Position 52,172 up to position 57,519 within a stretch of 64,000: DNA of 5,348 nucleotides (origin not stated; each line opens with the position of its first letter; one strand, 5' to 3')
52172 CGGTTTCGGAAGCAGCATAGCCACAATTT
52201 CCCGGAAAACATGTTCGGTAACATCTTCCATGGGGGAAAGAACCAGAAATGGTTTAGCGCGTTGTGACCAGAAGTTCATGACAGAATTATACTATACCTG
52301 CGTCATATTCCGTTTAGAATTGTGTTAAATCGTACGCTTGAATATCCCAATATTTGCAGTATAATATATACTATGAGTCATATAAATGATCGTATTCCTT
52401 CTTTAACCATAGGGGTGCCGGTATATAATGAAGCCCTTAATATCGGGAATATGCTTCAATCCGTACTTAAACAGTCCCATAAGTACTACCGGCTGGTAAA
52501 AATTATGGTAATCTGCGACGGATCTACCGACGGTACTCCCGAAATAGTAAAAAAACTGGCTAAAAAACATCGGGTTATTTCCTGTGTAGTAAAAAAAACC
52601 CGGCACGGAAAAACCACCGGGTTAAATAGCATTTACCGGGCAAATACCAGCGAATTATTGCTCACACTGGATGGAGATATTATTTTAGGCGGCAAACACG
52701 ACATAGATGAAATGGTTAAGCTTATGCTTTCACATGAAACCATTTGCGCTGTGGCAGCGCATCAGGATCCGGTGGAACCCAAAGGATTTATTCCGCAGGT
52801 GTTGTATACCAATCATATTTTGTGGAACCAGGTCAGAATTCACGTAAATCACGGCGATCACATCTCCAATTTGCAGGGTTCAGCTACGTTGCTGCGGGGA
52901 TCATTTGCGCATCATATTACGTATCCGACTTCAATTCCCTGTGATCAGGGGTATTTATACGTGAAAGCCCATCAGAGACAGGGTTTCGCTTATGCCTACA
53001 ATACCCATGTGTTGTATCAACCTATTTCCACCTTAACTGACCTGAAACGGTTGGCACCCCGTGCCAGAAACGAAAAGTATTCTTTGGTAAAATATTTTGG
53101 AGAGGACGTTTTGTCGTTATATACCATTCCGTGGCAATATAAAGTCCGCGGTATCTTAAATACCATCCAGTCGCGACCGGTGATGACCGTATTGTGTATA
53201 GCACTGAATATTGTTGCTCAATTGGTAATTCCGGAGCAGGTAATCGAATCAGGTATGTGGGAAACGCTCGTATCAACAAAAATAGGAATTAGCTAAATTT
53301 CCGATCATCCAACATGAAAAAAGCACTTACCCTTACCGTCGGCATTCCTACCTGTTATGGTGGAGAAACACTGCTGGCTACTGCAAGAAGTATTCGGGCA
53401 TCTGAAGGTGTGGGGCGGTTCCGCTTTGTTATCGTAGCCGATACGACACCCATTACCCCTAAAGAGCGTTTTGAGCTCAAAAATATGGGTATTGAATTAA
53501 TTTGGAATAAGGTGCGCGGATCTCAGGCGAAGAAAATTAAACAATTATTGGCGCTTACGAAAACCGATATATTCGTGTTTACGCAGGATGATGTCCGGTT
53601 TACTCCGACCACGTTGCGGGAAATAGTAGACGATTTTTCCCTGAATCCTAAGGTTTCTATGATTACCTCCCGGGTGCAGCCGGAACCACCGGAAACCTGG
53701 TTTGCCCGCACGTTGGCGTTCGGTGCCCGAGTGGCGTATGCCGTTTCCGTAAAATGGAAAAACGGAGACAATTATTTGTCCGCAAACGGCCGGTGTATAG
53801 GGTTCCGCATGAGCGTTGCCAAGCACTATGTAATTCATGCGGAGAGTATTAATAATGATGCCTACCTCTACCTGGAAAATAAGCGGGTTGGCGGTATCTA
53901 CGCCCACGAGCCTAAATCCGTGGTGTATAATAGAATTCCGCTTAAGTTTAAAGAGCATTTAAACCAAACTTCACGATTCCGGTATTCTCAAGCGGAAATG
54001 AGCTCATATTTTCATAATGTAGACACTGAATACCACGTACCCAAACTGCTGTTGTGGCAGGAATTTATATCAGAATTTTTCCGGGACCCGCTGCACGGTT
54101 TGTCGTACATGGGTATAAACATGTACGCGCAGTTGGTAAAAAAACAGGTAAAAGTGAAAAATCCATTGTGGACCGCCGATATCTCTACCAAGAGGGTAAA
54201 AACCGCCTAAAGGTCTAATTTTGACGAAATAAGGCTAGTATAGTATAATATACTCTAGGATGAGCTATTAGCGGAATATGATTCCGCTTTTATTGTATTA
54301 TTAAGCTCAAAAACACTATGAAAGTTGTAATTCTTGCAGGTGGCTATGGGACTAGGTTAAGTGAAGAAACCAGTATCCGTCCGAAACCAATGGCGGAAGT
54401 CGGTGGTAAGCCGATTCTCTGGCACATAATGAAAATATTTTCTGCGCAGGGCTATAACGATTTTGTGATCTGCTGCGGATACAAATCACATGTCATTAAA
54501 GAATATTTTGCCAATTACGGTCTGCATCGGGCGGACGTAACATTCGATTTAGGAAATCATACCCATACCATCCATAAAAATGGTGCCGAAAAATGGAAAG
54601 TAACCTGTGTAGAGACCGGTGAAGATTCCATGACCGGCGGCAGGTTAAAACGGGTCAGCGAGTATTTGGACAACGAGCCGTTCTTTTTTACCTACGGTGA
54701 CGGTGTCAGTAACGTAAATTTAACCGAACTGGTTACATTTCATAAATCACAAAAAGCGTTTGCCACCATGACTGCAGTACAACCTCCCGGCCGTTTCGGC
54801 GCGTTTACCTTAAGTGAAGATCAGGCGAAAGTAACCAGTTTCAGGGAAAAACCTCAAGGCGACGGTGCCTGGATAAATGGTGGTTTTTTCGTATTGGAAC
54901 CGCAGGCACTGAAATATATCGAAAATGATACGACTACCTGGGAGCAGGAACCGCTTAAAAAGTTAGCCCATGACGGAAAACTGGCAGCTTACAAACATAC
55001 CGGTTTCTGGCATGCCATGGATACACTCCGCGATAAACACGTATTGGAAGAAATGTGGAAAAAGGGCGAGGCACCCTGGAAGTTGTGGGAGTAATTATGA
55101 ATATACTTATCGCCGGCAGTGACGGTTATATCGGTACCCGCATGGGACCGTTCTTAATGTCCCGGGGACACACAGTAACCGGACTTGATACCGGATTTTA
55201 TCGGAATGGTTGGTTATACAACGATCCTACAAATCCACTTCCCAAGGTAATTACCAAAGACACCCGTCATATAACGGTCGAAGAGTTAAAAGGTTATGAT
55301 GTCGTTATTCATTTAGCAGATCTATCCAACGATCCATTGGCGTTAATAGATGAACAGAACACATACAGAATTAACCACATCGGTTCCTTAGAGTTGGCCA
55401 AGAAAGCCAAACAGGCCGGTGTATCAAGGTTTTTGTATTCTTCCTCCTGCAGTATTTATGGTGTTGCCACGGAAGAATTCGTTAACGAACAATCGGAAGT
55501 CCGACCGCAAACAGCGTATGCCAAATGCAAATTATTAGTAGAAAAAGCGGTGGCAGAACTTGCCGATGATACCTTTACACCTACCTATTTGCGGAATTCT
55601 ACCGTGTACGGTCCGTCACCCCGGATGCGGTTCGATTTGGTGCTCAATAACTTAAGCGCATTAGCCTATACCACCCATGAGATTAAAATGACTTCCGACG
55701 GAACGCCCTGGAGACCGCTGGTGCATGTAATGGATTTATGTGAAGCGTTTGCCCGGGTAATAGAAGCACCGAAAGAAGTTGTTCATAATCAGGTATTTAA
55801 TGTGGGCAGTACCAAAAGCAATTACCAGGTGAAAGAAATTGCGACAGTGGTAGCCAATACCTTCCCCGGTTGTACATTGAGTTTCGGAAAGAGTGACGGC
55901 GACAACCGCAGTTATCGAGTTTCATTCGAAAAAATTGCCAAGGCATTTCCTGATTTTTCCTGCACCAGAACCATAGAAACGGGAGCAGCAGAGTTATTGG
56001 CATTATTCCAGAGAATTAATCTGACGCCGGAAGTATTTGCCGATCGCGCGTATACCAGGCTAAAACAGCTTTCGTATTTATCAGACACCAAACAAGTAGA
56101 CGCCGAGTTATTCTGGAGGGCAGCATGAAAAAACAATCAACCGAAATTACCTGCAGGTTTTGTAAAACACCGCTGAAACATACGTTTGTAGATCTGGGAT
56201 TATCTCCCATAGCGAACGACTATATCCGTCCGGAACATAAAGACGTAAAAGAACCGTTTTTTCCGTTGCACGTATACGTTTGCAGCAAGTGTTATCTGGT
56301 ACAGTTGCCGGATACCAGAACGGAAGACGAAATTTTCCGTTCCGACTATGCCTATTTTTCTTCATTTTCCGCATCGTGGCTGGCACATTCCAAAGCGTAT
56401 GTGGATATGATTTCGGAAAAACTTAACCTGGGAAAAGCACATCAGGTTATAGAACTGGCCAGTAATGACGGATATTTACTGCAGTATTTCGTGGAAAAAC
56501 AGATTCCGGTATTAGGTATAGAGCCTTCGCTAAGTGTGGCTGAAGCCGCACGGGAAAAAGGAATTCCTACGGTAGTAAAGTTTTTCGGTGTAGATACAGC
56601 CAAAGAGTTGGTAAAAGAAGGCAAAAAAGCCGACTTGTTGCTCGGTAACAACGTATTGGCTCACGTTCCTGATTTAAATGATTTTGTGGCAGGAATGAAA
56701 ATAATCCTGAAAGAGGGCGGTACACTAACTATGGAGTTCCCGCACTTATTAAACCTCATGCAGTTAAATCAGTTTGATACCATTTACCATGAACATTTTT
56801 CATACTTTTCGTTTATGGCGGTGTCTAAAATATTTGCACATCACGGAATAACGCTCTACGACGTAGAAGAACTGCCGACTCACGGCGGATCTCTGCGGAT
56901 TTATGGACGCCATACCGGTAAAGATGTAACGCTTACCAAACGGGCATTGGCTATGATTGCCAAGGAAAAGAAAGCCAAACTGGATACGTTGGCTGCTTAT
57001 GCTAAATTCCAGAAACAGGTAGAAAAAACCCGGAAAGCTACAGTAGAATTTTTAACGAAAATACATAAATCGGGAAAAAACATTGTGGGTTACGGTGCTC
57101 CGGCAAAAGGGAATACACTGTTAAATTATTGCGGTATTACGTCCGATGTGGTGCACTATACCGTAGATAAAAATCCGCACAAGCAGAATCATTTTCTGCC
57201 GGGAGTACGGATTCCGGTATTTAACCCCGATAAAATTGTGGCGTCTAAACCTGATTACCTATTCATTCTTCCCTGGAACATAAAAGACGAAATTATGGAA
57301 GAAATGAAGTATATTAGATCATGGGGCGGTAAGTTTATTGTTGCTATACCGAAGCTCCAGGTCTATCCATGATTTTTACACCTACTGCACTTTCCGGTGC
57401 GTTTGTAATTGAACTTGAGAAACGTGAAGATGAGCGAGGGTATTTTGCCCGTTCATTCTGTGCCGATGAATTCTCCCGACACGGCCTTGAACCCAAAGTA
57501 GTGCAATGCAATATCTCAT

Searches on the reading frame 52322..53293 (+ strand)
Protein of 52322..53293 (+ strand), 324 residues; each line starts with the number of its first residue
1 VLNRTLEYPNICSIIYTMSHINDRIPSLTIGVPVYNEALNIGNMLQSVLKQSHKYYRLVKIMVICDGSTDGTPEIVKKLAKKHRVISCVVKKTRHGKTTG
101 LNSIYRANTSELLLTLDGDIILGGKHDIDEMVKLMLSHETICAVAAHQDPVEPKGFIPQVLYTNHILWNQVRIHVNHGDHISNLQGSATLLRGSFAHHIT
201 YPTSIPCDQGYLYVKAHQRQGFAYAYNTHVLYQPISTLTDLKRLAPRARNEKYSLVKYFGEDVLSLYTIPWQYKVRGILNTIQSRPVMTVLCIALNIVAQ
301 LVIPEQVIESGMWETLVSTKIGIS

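Call 59: search_protein_families(library=ncbifam, proteins=[window:52322-53293:+], max_evalue=0.01)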
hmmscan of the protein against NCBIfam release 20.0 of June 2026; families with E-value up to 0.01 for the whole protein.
window:52322-53293:+ (324 aa): 19 families
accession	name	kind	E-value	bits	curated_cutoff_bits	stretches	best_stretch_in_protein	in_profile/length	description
TIGR03937.1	PgaC_IcaA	equivalog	1.4e-17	63.8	422.3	1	22-145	41-160/407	poly-beta-1,6-N-acetyl-D-glucosamine synthase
TIGR03111.1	glyc2_xrt_Gpos1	hypoth_equivalog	2.8e-09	36.3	363.95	1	22-145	45-166/439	TIGR03111 family XrtG-associated glycosyltransferase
NF047683.1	TeichurnBiosyTuaG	equivalog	1.4e-08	34.7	400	1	26-140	6-116/252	teichuronic acid biosynthesis protein TuaG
TIGR04283.1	glyco_like_mftF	equivalog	1.7e-07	31.1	182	1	28-161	1-121/221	TIGR04283 family arsenosugar biosynthesis glycosyltransferase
TIGR03469.1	HpnB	hypoth_equivalog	2.8e-07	29.9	379.25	1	22-86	40-108/386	hopene-associated glycosyltransferase HpnB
NF047588.1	GlcsyltransPgfSStrep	equivalog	4.1e-07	29.5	500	1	28-133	3-108/308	glycosyltransferase PgfS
NF007482.0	PRK10073.1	equivalog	1.2e-06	27.8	423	1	25-96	5-72/334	glycosyltransferase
NF007986.1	PRK10714.1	equivalog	1.7e-06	27.3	529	1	24-121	4-102/316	undecaprenyl-phosphate 4-deoxy-4-formamido-L-arabinose transferase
TIGR03965.1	mycofact_glyco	equivalog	4.4e-06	25.8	280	1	17-121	65-166/467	mycofactocin biosynthesis glycosyltransferase MftF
NF045692.1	OglycostaseCruG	equivalog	5.6e-06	25.5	600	1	2-84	17-96/386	2'-O-glycosyltransferase CruG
NF038302.1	EPS_HpsE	equivalog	4.1e-05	22.7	300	1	28-143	3-119/307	hormogonium polysaccharide biosynthesis glycosyltransferase HpsE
NF053739.1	GlytfEpsEBac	equivalog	6e-05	22.1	450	1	28-121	3-94/265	glycosyltransferase EpsE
NF050050.1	ProtGlycPglI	equivalog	6.6e-05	22.4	500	1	26-120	2-94/306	GalNAc(5)-diNAcBac-PP-undecaprenol beta-1,3-glucosyltransferase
NF041875.1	EPS_EpsD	equivalog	7.2e-05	22.3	370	1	30-121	3-91/325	exopolysaccharide biosynthesis glycosyltransferase EpsD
NF053846.1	glyco_with_XrtP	equivalog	8.6e-05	21.4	520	1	32-112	47-126/440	XrtP-associated glycosyltransferase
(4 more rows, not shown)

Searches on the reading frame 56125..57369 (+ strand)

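Call 56: search_protein_families(library=pfam, proteins=[window:56125-57369:+], max_evalue=0.00001)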
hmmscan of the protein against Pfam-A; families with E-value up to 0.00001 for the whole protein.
window:56125-57369:+ (415 aa): 5 families
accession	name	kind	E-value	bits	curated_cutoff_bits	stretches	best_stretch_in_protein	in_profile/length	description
PF08484.17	Methyltransf_14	-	2.4e-63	213.1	23.5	1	251-409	1-160/160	C-methyltransferase C-terminal domain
PF08421.16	Methyltransf_13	-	3.3e-23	82.1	31.3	1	10-71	1-62/62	Putative zinc binding domain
PF13489.12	Methyltransf_23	-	2.9e-11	43.8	27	1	103-244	21-161/164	Methyltransferase domain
PF08242.18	Methyltransf_12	-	6.5e-08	33.7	30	1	110-201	2-98/98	Methyltransferase domain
PF08241.18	Methyltransf_11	-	3.4e-06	28.1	21.2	0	110-201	2-93/95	Methyltransferase domain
